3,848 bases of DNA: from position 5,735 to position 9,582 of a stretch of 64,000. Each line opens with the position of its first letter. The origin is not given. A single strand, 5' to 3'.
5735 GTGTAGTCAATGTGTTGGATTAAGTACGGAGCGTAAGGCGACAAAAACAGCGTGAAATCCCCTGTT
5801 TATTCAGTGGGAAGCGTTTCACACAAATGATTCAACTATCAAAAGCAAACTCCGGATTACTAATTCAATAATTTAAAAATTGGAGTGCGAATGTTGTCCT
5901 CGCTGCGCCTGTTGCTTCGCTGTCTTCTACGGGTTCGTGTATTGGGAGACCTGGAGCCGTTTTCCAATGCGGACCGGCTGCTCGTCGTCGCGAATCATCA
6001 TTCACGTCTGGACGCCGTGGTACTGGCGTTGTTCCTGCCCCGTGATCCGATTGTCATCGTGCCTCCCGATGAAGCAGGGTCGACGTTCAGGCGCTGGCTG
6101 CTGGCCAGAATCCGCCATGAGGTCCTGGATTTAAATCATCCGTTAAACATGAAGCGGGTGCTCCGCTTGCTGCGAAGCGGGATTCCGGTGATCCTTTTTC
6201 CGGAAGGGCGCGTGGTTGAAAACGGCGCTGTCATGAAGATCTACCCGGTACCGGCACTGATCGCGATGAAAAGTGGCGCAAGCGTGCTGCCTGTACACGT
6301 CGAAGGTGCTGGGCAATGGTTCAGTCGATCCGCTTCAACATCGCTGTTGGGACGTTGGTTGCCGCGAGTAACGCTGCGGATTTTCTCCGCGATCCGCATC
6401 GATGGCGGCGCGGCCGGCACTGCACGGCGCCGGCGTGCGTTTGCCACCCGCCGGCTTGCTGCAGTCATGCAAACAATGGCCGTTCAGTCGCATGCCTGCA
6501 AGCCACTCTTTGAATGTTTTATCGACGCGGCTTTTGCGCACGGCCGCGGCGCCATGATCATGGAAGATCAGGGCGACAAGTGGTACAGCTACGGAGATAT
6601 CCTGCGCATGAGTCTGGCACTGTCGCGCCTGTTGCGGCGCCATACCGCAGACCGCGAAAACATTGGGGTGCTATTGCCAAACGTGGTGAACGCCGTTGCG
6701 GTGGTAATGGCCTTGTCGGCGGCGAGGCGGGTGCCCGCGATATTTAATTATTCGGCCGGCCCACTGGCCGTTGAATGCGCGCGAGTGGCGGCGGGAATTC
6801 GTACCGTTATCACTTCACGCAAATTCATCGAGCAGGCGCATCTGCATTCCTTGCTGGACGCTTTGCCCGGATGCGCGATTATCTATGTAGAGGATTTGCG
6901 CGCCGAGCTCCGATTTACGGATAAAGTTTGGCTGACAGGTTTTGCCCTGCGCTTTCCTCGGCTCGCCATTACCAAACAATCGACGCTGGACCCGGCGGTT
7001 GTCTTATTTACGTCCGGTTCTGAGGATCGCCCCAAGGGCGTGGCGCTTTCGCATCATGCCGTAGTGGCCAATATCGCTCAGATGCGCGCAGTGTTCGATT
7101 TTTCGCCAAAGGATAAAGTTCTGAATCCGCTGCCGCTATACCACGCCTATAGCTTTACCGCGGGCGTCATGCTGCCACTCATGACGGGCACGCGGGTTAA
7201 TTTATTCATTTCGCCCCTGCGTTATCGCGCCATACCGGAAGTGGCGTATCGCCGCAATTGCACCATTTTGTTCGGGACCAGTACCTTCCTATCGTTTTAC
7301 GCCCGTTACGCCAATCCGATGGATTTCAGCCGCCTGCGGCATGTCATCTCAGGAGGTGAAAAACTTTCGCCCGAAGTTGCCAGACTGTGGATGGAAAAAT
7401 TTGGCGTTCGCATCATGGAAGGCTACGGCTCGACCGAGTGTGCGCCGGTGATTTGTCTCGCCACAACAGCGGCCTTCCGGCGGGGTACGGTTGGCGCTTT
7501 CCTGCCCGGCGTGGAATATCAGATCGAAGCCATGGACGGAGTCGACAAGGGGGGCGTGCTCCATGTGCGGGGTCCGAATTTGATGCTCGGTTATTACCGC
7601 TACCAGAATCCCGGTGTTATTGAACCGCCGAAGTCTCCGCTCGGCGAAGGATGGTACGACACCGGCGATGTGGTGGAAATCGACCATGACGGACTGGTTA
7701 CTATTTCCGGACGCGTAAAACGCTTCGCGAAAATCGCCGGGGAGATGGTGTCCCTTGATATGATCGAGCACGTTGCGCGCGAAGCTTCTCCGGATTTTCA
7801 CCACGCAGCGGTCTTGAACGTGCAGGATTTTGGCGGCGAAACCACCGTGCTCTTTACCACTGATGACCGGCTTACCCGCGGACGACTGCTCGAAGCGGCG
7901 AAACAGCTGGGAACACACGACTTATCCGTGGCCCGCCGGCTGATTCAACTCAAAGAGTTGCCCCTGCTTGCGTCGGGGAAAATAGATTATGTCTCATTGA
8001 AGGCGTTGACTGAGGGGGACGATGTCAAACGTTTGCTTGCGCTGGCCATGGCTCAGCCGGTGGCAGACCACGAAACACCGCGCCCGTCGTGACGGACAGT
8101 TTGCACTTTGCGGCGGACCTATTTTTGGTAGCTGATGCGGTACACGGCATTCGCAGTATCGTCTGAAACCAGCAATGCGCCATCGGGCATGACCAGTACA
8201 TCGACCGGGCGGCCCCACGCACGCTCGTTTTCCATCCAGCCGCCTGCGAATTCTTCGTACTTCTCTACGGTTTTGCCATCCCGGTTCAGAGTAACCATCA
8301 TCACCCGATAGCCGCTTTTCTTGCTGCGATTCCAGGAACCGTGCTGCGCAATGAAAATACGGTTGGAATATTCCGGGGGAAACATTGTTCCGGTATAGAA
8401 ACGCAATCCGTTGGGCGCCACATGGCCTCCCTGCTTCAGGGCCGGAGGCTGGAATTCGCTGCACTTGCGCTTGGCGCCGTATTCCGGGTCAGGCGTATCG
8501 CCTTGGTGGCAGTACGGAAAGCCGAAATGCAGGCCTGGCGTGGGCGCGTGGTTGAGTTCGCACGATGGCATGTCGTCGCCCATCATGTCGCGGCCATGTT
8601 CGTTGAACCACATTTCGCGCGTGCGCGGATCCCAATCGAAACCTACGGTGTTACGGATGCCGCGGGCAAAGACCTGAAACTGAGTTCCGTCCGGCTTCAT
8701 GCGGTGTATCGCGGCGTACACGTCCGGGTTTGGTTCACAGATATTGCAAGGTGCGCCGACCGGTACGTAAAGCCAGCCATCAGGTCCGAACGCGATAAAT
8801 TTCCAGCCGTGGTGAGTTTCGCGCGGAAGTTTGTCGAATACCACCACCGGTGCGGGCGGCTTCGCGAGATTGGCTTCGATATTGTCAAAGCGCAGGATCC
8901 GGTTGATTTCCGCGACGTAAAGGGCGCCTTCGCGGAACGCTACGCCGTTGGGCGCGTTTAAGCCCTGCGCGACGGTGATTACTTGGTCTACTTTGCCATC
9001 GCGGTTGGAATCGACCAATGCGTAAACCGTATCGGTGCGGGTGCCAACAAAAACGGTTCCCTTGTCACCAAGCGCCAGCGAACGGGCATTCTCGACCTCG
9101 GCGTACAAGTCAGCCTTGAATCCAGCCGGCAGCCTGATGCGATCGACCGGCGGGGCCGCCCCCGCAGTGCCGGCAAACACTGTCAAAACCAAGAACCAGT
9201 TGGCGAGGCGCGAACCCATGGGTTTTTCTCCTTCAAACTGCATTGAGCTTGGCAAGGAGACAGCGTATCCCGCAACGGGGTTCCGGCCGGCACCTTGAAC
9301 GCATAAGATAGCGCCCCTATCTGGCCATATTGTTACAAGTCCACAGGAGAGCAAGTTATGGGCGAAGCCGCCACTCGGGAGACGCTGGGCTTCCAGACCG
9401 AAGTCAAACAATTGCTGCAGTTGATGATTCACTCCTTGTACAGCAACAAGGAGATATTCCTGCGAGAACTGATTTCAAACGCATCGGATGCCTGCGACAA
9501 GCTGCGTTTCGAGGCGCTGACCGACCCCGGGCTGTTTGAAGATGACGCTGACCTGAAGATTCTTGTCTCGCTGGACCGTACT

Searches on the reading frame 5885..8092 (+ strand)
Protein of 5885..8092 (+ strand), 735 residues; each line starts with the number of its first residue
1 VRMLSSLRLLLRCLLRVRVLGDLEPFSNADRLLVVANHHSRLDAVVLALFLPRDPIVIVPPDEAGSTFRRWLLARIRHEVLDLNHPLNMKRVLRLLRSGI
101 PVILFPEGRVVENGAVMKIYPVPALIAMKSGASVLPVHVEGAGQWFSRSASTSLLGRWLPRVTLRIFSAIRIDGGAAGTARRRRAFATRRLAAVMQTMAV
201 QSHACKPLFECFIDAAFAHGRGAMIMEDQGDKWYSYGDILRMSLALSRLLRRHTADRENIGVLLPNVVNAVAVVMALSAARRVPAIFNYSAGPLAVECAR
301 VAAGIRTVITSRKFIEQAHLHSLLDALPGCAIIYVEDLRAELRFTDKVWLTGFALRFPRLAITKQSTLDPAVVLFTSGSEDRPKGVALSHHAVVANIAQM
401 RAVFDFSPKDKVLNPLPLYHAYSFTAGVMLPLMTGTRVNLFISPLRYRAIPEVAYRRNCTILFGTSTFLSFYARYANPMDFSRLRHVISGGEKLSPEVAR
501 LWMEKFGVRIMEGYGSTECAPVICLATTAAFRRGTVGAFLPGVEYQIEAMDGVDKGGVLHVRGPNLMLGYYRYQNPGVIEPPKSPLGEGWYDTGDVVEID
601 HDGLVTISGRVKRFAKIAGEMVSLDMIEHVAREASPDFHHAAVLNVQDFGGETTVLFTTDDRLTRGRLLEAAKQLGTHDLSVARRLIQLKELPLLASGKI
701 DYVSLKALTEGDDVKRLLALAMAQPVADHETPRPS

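Call 3: search_protein_families(library=pfam, proteins=[window:5885-8092:+], max_evalue=0.01)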
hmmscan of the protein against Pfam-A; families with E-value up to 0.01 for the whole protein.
window:5885-8092:+ (735 aa): 2 families
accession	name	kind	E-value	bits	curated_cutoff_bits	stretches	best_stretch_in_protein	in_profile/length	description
PF00501.34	AMP-binding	-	1.4e-58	199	29.9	1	221-571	11-384/384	AMP-binding enzyme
PF01553.26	Acyltransferase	-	3.5e-13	49.9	23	1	23-139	7-131/132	Acyltransferase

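Call 4: search_protein_families(library=ncbifam, proteins=[window:5885-8092:+], max_evalue=0.01)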
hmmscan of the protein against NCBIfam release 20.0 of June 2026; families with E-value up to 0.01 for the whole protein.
window:5885-8092:+ (735 aa): 99 families (the best 25 are shown)
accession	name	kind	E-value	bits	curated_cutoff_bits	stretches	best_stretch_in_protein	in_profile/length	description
NF005959.0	PRK08043.1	equivalog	2.4e-222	740.2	886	1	5-713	4-715/719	bifunctional acyl-ACP--phospholipid O-acyltransferase/long-chain-fatty-acid--ACP ligase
NF005291.0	PRK06814.1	equivalog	6.5e-222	739.6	1349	1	7-711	431-1132/1140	acyl-[ACP]--phospholipid O-acyltransferase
NF006386.0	PRK08633.1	equivalog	1.4e-129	433.7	1221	1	9-710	421-1142/1147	acyl-[ACP]--phospholipid O-acyltransferase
NF004971.0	PRK06334.1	equivalog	1.1e-59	202.5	847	1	208-709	21-533/539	long chain fatty acid--[acyl-carrier-protein] ligase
NF004837.0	PRK06187.1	subfamily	1.4e-51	175.4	476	1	217-709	19-522/531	long-chain-fatty-acid--CoA ligase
NF004114.0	PRK05605.1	equivalog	1.2e-43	149.4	766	1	364-701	217-561/575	long-chain-fatty-acid--CoA ligase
TIGR01733.1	AA-adenyl-dom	subfamily_domain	2.2e-39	135.4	317.4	1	235-643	1-409/409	amino acid adenylation domain-containing protein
NF005702.0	PRK07514.1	subfamily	5.8e-39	133.8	558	1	208-702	5-493/506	malonyl-CoA synthase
NF004229.0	PRK05677.1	subfamily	2.5e-38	131.9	879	1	366-699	205-545/563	long-chain-fatty-acid--CoA ligase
NF009139.0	PRK12492.1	equivalog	9.2e-37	126.7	1018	1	363-701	202-554/562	long-chain-fatty-acid--CoA ligase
NF005858.0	PRK07787.1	subfamily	1.1e-36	126.3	575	1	272-705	38-468/471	acyl-CoA synthetase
NF053567.1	HBDA_AROS1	equivalog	4.2e-35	121.1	1000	1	366-708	169-518/523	3-hydroxybenzoate--CoA ligase HbdA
NF005714.0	PRK07529.1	subfamily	6.5e-35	120.6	632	1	365-720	215-587/640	acyl-CoA synthetase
NF006523.0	PRK08974.1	equivalog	1e-34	119.6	884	1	369-703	207-547/561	long-chain-fatty-acid--CoA ligase FadD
NF009233.0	PRK12583.1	subfamily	1e-33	116.6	832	1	367-706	200-547/558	fatty acid CoA ligase family protein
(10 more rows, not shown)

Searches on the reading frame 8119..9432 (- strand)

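Call 3: search_protein_families(library=pfam, proteins=[window:8119-9432:-], max_evalue=0.01)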
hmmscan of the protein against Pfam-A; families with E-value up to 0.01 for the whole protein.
window:8119-9432:- (437 aa): 2 families
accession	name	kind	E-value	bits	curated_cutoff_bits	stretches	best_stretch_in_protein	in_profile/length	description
PF23500.1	DUF7133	-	4.8e-17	62.8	27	1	132-424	57-346/385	Domain of unknown function (DUF7133)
PF07995.17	GSDH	-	6e-16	59.1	25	1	197-428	101-327/332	Glucose / Sorbosone dehydrogenase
